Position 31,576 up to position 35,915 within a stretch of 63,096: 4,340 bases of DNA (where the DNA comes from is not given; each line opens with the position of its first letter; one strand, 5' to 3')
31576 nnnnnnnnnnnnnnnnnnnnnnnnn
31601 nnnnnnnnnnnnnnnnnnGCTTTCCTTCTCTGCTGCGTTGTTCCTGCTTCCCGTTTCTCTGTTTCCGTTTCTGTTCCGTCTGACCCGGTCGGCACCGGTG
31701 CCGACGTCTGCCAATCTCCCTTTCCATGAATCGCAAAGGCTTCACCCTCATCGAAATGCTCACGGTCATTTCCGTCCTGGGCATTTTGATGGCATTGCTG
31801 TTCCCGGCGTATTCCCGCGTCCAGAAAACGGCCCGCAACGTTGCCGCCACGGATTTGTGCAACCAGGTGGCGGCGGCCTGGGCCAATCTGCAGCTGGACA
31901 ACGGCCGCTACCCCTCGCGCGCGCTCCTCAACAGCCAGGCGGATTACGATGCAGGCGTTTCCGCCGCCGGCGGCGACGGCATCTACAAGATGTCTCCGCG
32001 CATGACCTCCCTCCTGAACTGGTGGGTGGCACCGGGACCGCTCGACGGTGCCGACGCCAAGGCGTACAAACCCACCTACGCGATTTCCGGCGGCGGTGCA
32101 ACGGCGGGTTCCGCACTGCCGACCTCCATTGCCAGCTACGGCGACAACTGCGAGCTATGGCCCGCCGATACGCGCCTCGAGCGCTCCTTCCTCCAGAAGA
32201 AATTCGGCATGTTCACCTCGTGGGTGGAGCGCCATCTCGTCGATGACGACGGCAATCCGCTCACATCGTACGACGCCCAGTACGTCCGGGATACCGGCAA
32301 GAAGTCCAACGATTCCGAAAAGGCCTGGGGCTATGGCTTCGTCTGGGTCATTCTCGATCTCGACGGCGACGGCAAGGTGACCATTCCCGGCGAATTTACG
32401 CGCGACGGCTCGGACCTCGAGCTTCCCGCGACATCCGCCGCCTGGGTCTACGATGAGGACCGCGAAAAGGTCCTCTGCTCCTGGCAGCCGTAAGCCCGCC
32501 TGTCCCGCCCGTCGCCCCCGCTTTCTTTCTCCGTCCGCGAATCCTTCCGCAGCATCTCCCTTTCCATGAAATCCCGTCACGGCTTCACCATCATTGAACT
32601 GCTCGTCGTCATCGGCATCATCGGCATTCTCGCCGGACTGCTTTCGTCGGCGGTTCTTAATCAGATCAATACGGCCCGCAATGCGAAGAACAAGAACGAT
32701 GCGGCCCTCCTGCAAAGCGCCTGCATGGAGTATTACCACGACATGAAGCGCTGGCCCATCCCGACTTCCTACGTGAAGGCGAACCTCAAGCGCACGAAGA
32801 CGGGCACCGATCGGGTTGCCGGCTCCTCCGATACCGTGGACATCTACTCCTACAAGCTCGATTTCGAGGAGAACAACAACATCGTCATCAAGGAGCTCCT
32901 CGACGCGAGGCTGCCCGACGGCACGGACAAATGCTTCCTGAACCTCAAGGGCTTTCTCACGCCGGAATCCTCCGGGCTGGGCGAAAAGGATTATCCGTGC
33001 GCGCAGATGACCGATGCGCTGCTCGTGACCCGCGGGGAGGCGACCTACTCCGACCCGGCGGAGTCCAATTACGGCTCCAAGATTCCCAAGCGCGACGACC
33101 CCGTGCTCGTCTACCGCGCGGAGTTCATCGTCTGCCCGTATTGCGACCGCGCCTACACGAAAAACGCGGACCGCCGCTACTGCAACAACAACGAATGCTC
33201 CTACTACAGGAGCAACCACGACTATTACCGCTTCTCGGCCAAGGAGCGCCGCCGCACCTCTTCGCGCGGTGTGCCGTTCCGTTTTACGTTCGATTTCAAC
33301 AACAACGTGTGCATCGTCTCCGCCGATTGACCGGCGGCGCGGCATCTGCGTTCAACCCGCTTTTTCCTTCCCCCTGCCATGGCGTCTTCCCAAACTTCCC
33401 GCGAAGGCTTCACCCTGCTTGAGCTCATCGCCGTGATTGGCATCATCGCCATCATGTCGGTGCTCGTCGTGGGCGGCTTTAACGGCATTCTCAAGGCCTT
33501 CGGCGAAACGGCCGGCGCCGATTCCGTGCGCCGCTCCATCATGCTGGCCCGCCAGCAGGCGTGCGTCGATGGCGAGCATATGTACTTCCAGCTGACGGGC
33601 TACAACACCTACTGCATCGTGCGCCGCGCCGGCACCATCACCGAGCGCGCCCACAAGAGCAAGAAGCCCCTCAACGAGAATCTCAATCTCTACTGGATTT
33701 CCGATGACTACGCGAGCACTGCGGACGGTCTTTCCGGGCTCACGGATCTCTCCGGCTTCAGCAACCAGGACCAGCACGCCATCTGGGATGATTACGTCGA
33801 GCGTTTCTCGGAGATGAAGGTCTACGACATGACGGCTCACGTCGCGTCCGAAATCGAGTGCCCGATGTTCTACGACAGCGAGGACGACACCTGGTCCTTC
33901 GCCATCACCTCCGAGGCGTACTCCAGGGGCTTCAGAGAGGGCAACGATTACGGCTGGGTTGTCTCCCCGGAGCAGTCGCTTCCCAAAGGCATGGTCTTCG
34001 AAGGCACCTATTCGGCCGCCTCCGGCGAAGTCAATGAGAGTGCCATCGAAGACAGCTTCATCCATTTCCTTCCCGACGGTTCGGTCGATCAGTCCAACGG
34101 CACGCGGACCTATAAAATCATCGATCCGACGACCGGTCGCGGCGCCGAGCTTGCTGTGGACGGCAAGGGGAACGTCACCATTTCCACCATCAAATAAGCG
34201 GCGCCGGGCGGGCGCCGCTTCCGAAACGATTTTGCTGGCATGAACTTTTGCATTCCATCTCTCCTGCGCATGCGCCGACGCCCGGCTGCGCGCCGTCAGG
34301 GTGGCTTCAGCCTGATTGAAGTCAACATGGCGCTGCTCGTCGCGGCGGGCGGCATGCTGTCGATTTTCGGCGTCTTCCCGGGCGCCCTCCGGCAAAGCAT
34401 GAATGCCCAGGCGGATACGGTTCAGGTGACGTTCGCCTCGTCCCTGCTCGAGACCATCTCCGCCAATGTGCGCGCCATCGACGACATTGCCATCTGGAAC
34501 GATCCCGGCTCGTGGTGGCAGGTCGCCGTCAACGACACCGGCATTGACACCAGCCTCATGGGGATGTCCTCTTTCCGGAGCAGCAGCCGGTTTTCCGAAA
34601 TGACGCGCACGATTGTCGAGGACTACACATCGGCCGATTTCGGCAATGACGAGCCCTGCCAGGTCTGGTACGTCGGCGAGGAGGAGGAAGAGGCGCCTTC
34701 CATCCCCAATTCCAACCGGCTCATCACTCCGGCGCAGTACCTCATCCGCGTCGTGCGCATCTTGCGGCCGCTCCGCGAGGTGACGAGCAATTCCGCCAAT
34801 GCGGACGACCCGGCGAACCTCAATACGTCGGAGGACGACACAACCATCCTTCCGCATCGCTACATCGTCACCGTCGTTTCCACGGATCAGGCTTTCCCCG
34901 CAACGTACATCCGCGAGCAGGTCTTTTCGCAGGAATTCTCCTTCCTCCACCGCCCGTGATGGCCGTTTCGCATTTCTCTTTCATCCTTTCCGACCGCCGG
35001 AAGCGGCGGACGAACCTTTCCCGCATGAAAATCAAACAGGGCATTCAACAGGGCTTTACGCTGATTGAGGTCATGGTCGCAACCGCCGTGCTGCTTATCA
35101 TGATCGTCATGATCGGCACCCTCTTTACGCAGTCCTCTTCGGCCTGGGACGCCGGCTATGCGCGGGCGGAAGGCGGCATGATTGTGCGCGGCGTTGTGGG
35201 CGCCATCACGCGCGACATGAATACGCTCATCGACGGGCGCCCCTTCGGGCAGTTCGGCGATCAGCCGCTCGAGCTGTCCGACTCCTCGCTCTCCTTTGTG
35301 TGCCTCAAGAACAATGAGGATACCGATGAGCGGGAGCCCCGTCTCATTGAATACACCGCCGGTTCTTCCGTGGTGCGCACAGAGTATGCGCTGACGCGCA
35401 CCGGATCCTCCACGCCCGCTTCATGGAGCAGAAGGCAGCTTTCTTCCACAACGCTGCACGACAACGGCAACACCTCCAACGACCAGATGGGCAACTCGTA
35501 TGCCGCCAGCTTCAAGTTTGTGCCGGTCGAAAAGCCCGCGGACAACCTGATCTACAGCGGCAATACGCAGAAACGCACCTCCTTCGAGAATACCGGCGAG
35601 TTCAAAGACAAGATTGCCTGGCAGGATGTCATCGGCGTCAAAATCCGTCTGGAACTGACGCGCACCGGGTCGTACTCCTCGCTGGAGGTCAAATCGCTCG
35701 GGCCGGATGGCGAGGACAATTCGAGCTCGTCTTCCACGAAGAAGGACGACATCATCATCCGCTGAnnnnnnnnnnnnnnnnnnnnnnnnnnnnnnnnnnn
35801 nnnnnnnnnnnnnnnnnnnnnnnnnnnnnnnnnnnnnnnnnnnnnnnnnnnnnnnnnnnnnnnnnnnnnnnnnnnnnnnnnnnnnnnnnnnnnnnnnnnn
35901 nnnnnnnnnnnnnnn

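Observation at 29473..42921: Orphan GspF plus eight-gene array of oversized pseudopilins and a PATR beta-helix protein: a non-canonical T2SS/T4P-like fibre module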

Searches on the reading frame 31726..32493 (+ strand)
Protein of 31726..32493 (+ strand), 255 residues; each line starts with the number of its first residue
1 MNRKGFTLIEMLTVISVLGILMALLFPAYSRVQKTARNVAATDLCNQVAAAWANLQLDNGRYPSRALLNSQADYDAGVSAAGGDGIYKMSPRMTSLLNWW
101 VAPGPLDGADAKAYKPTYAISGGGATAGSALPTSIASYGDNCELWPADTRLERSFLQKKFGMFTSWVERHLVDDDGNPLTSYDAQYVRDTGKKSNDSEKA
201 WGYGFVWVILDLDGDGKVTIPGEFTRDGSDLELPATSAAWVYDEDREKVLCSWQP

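Call 3: search_protein_families(library=pfam, proteins=[window:31726-32493:+], max_evalue=0.01)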
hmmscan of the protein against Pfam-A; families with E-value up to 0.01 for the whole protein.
window:31726-32493:+ (255 aa): 1 family
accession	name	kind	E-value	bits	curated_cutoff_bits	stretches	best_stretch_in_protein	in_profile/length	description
PF07963.17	N_methyl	-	1.6e-07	31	21.2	1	2-26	3-27/27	Prokaryotic N-terminal methylation motif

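Call 4: search_protein_families(library=ncbifam, proteins=[window:31726-32493:+], max_evalue=0.01)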
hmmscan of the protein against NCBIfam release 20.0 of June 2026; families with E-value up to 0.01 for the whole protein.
window:31726-32493:+ (255 aa): 11 families
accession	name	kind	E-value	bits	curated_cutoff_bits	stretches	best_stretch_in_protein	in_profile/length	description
TIGR01710.1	typeII_sec_gspG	equivalog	1.6e-11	44.4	88.85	1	4-65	1-62/134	type II secretion system major pseudopilin GspG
NF040999.1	pilin_ComGC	equivalog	2.5e-08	34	75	1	4-71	2-69/84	competence type IV pilus major pilin ComGC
TIGR02532.1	IV_pilin_GFxxxE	domain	1.2e-07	31.3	16.3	1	3-25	1-23/24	prepilin-type N-terminal cleavage/methylation domain-containing protein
NF007862.0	PRK10574.1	equivalog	5.3e-06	26.6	138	1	2-48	3-46/145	prepilin peptidase-dependent pilin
NF041013.1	T4P_ComGE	equivalog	1.1e-05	25.4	49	1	3-42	3-42/83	competence type IV pilus minor pilin ComGE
TIGR02596.1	TIGR02596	subfamily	1.7e-05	25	70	1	6-54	1-50/196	Verru_Chthon cassette protein D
TIGR01708.2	typeII_sec_gspH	equivalog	1.9e-05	24.7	80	1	4-58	2-57/169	type II secretion system minor pseudopilin GspH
NF040982.1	ComGD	equivalog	0.00017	22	70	1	4-39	2-38/139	competence type IV pilus minor pilin ComGD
NF041775.1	typeIV_PilA_Myxo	equivalog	0.00018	21.6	400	1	3-43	10-51/214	type IV pilin protein PilA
TIGR02599.1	TIGR02599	subfamily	0.0012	18.2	256.5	1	5-41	1-37/361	Verru_Chthon cassette protein C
NF041002.1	pilin_ComGF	equivalog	0.0035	17.6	80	1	4-37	2-35/139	competence type IV pilus minor pilin ComGF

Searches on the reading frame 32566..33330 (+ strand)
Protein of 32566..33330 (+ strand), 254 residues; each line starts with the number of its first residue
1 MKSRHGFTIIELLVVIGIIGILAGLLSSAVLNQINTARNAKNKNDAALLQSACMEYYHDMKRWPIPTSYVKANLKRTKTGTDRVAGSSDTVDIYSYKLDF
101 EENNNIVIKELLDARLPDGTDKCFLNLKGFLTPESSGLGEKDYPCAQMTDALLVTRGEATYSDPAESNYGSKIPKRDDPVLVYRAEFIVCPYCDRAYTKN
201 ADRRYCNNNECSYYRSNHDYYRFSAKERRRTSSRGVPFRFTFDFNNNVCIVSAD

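Call 3: search_protein_families(library=pfam, proteins=[window:32566-33330:+], max_evalue=0.01)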
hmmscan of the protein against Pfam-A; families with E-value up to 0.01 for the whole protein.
window:32566-33330:+ (254 aa): 1 family
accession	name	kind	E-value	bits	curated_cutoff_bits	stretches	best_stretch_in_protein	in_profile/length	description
PF07963.17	N_methyl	-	1.5e-07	31.1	21.2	1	1-26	1-26/27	Prokaryotic N-terminal methylation motif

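Call 4: search_protein_families(library=ncbifam, proteins=[window:32566-33330:+], max_evalue=0.01)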
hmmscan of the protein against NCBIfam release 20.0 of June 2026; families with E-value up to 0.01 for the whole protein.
window:32566-33330:+ (254 aa): 8 families
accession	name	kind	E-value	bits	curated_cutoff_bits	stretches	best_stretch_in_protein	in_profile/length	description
TIGR01710.1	typeII_sec_gspG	equivalog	3.4e-10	40.1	88.85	1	5-72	1-68/134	type II secretion system major pseudopilin GspG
TIGR02532.1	IV_pilin_GFxxxE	domain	1.9e-06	27.5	16.3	1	4-26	1-23/24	prepilin-type N-terminal cleavage/methylation domain-containing protein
TIGR01708.2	typeII_sec_gspH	equivalog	8.2e-06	25.9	80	1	5-31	2-28/169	type II secretion system minor pseudopilin GspH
NF041775.1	typeIV_PilA_Myxo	equivalog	0.00019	21.5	400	1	5-59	11-65/214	type IV pilin protein PilA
NF007862.0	PRK10574.1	equivalog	0.00054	20.1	138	1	1-27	1-27/145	prepilin peptidase-dependent pilin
NF041013.1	T4P_ComGE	equivalog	0.0011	19.1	49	1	5-61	4-58/83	competence type IV pilus minor pilin ComGE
NF040999.1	pilin_ComGC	equivalog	0.0018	18.4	75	1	5-49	2-43/84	competence type IV pilus major pilin ComGC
TIGR02523.1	type_IV_pilV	equivalog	0.0041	17.6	52.2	1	5-126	2-121/139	type IV pilus modification protein PilV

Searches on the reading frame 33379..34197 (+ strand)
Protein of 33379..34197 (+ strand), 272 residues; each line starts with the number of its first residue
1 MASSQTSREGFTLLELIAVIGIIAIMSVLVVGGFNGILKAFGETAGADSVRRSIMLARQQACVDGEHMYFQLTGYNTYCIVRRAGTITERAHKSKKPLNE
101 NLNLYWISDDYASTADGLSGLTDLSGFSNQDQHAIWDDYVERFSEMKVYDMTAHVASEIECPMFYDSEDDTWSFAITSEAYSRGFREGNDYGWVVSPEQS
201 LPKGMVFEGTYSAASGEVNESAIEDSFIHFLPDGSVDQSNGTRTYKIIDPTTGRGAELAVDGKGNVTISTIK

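Call 3: search_protein_families(library=pfam, proteins=[window:33379-34197:+], max_evalue=0.01)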
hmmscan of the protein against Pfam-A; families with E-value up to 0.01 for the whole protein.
window:33379-34197:+ (272 aa): 1 family
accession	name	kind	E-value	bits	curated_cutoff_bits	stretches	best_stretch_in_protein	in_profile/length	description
PF07963.17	N_methyl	-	0.00096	19.1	21.2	1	8-30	4-26/27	Prokaryotic N-terminal methylation motif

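Call 4: search_protein_families(library=ncbifam, proteins=[window:33379-34197:+], max_evalue=0.01)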
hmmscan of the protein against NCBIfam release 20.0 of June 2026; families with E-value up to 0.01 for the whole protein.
window:33379-34197:+ (272 aa): 7 families
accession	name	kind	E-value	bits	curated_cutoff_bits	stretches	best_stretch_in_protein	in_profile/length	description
NF040982.1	ComGD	equivalog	6.4e-07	29.9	70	1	9-101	2-94/139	competence type IV pilus minor pilin ComGD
TIGR01708.2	typeII_sec_gspH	equivalog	1.3e-05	25.3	80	1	9-86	2-78/169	type II secretion system minor pseudopilin GspH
TIGR02532.1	IV_pilin_GFxxxE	domain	0.00014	21.5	16.3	1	9-30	2-23/24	prepilin-type N-terminal cleavage/methylation domain-containing protein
TIGR02596.1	TIGR02596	subfamily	0.00017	21.7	70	1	11-62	1-52/196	Verru_Chthon cassette protein D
NF007862.0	PRK10574.1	equivalog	0.0002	21.5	138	1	7-39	3-35/145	prepilin peptidase-dependent pilin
NF007800.0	PRK10506.1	equivalog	0.0014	18.5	158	1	4-93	4-94/163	prepilin peptidase-dependent protein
NF047827.1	T3SSXpsH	equivalog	0.0054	16.5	160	0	10-72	2-64/145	type II secretion system protein XpsH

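Call 69: search_solved_structures(query=A5, max_evalue=1)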
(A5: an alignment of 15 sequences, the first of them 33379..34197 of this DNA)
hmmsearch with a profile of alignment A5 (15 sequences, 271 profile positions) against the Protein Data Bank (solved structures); distinct sequences matched with E-value up to 1: 21.
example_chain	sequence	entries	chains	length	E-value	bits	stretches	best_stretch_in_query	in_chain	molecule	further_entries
7tgg_A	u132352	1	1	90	1.8e-06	30.8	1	4-57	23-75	Geopilin domain 1 protein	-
9egp_A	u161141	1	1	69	3.8e-06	29.7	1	4-51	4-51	Geopilin domain 1 protein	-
9laa_A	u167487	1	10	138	0.00014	24.7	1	4-63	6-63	Type IV pilin protein PilA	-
6gv9_A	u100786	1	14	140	0.00017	24.4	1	11-45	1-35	Prepilin peptidase-dependent protein D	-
2m7g_A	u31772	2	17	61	0.00076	22.2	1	11-59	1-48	Geopilin domain 1 protein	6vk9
9lab_B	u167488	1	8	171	0.0048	19.6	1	6-55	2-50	MSHA major pilin subunit MshA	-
8pfb_G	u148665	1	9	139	0.027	17.1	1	11-36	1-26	Type IV pilin PilE1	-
1oqw_A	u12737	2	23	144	0.029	17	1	11-36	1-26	Fimbrial protein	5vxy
3sok_A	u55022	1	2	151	0.032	16.9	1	11-36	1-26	Fimbrial protein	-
8tum_e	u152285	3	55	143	0.035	16.8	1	11-36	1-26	Type IV major pilin protein PilA | Pilin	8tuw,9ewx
8tj2_C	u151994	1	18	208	0.04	16.6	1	11-53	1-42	Type IV major pilin protein PilA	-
2hi2_A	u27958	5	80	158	0.14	14.8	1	11-35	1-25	Fimbrial protein | PilA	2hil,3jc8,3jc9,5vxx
1ay2_A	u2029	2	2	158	0.14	14.8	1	11-35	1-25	TYPE 4 PILIN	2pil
8tob_GA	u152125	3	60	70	0.19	14.3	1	12-36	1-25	Fimbrial protein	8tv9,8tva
8p3b_A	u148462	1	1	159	0.22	14.2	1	11-35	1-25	Fimbrial protein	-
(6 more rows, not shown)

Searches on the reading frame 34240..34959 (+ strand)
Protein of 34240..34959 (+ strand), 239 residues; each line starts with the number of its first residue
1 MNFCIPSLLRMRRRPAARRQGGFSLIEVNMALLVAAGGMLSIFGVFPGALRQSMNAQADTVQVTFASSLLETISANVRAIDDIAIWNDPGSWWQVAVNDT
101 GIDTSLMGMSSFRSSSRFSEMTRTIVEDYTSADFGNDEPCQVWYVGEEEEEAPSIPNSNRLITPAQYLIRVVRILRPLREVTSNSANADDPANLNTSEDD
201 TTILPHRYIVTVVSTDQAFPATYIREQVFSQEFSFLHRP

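Call 3: search_protein_families(library=pfam, proteins=[window:34240-34959:+], max_evalue=0.01)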
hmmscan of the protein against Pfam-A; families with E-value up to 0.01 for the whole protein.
window:34240-34959:+ (239 aa): 1 family
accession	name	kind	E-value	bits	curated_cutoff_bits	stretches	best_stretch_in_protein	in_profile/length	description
PF07963.17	N_methyl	-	0.0039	17.1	21.2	1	18-36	2-20/27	Prokaryotic N-terminal methylation motif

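Call 4: search_protein_families(library=ncbifam, proteins=[window:34240-34959:+], max_evalue=0.01)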
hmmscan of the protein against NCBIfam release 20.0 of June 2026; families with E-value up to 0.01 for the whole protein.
window:34240-34959:+ (239 aa): 3 families
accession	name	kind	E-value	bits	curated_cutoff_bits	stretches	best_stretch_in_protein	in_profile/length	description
TIGR02523.1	type_IV_pilV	equivalog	8.1e-08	32.8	52.2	1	20-81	1-62/139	type IV pilus modification protein PilV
NF047828.1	T3SSXpsI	equivalog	5e-05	23.3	150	1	20-77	1-58/132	type II secretion system protein XpsI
TIGR02598.1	TIGR02598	subfamily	0.00072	19.8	51.4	1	22-60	1-42/151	Verru_Chthon cassette protein B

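Call 70: search_solved_structures(query=A6, max_evalue=1)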
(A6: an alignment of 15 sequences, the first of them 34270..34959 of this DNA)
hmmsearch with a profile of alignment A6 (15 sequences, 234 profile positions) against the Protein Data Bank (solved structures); distinct sequences matched with E-value up to 1: 1.
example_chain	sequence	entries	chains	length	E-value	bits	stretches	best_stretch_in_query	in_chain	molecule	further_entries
6ere_B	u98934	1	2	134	0.56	13.1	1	80-123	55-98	colicin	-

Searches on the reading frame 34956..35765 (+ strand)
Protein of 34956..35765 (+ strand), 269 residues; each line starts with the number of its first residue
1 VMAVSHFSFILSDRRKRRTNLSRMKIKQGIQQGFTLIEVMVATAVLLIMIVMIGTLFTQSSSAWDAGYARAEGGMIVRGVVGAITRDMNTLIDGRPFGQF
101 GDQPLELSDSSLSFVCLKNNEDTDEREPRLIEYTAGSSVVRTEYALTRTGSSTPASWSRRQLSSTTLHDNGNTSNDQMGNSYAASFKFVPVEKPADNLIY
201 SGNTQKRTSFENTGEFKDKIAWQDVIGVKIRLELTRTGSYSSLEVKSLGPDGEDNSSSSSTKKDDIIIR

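Call 3: search_protein_families(library=pfam, proteins=[window:34956-35765:+], max_evalue=0.01)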
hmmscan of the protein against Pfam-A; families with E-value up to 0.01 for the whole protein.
window:34956-35765:+ (269 aa): 1 family
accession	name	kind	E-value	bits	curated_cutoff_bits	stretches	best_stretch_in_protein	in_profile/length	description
PF07963.17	N_methyl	-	3.8e-06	26.7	21.2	1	31-53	4-26/27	Prokaryotic N-terminal methylation motif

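Call 4: search_protein_families(library=ncbifam, proteins=[window:34956-35765:+], max_evalue=0.01)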
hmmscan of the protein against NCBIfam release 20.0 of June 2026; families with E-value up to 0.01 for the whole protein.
window:34956-35765:+ (269 aa): 5 families
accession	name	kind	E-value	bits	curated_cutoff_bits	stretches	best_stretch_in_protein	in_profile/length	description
TIGR02532.1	IV_pilin_GFxxxE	domain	5.5e-06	26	16.3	1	31-53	1-23/24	prepilin-type N-terminal cleavage/methylation domain-containing protein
TIGR02599.1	TIGR02599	subfamily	1.5e-05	24.4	256.5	1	33-88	1-56/361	Verru_Chthon cassette protein C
NF041002.1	pilin_ComGF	equivalog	0.00032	20.9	80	1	31-61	1-31/139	competence type IV pilus minor pilin ComGF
NF041013.1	T4P_ComGE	equivalog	0.00059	19.9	49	1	32-60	4-32/83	competence type IV pilus minor pilin ComGE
TIGR01708.2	typeII_sec_gspH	equivalog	0.0071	16.4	80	0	31-55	1-22/169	type II secretion system minor pseudopilin GspH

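Call 71: search_solved_structures(query=A7, max_evalue=1)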
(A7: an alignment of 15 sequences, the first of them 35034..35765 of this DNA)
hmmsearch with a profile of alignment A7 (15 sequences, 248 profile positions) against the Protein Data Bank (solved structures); distinct sequences matched with E-value up to 1: 2.
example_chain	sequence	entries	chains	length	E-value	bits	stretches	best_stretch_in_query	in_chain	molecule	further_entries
9laa_A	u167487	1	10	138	0.19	14.8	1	12-36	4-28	Type IV pilin protein PilA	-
7tgg_A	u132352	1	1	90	0.34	13.9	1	9-36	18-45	Geopilin domain 1 protein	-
